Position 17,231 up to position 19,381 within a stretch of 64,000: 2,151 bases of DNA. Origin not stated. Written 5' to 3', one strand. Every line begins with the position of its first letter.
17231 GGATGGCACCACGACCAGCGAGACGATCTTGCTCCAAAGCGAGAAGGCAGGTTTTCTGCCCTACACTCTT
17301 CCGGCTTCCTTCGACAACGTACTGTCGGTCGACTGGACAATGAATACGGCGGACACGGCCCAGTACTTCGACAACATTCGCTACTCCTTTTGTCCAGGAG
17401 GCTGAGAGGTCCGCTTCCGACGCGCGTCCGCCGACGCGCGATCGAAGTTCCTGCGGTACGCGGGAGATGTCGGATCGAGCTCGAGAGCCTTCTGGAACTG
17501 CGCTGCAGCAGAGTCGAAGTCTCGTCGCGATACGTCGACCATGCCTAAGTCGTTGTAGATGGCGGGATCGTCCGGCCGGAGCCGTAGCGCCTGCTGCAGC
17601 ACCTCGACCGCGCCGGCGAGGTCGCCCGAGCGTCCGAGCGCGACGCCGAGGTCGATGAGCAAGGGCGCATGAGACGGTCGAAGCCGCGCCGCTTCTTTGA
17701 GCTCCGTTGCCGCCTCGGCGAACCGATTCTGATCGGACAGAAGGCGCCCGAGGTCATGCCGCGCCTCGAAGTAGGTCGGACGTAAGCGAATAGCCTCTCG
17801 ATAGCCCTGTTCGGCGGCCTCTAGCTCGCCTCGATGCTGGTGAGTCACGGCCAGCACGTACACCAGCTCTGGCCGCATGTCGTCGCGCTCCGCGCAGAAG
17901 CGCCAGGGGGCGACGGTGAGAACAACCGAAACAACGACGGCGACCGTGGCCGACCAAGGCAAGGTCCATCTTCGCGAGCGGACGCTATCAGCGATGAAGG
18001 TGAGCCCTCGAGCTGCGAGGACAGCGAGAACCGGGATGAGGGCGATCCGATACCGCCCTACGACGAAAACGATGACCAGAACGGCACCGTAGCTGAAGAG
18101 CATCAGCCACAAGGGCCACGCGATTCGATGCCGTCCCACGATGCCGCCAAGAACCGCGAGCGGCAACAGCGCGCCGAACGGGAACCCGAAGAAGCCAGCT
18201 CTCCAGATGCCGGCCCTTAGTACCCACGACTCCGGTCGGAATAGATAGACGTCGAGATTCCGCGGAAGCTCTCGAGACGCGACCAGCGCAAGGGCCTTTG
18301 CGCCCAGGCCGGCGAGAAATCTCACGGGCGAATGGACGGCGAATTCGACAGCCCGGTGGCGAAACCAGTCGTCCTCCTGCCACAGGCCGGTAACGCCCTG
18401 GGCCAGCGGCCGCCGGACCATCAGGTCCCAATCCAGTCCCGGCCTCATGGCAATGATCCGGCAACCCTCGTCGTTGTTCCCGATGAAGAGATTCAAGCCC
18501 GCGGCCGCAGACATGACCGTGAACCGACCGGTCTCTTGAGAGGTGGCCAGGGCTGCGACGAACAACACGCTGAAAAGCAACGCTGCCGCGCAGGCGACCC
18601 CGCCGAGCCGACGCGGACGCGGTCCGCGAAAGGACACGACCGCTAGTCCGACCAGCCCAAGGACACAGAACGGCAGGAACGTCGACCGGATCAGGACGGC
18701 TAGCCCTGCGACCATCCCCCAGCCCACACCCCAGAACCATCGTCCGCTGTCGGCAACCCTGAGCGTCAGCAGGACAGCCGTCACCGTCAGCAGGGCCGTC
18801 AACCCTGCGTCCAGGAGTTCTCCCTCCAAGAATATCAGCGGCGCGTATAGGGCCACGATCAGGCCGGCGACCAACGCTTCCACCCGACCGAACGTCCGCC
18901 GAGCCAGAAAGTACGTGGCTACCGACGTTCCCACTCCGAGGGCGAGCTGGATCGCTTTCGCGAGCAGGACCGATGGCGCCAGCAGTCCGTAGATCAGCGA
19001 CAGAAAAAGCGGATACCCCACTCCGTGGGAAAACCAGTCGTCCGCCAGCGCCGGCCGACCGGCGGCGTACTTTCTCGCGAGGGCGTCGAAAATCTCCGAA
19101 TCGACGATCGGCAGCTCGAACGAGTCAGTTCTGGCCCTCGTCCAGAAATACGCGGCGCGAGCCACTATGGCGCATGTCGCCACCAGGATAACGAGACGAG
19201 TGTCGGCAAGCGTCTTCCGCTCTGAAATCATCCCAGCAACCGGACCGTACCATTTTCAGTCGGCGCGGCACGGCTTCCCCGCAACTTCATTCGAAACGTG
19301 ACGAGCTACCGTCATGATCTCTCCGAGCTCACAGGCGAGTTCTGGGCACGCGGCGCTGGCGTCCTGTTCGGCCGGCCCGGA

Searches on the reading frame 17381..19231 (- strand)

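Call 76: search_protein_families(library=pfam, proteins=[window:17381-19231:-], max_evalue=0.00001)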
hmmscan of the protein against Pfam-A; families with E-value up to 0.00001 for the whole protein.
window:17381-19231:- (616 aa): 16 families
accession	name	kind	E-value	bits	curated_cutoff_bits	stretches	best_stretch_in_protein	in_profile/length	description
PF13414.12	TPR_11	-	1.8e-23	82.3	26.8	1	535-563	7-35/42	TPR repeat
PF07719.23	TPR_2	-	2.2e-22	77.7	27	0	557-588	2-33/34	Tetratricopeptide repeat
PF13432.12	TPR_16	-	8.3e-18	64.9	32.7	2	493-556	2-65/65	Tetratricopeptide repeat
PF14559.12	TPR_19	-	3.3e-16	59.8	25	2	535-593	4-62/68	Tetratricopeptide repeat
PF00515.34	TPR_1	-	1.1e-15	57.1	27.8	0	458-487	5-34/34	Tetratricopeptide repeat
PF13181.12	TPR_8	-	1.4e-15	56.5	25.7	0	523-555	2-34/34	Tetratricopeptide repeat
PF13428.12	TPR_14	-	3.8e-15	55.3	23.5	0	524-563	3-42/44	Tetratricopeptide repeat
PF13431.12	TPR_17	-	9.7e-15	54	24.4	0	477-507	2-32/34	Tetratricopeptide repeat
PF13374.12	TPR_10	-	6.1e-12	45.6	27.5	0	490-518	4-32/42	Tetratricopeptide repeat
PF13424.12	TPR_12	-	1.1e-11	45.1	30.1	0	525-586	6-75/77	Tetratricopeptide repeat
PF13371.12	TPR_9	-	2.7e-09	37.3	35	1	534-592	7-65/73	Tetratricopeptide repeat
PF23914.1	TPR_CcmH_CycH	-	1.5e-07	31.9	42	1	478-587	40-152/158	Cytochrome c-type biogenesis protein H TPR domain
PF13231.12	PMT_2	-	5.1e-07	30.5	26.1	1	69-205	2-136/160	Dolichyl-phosphate-mannose-protein mannosyltransferase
PF07721.20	TPR_4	-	7.1e-07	29.7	27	0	524-547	3-26/26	Tetratricopeptide repeat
PF13176.12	TPR_7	-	6.1e-06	26.4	27.9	0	525-555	2-32/36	Tetratricopeptide repeat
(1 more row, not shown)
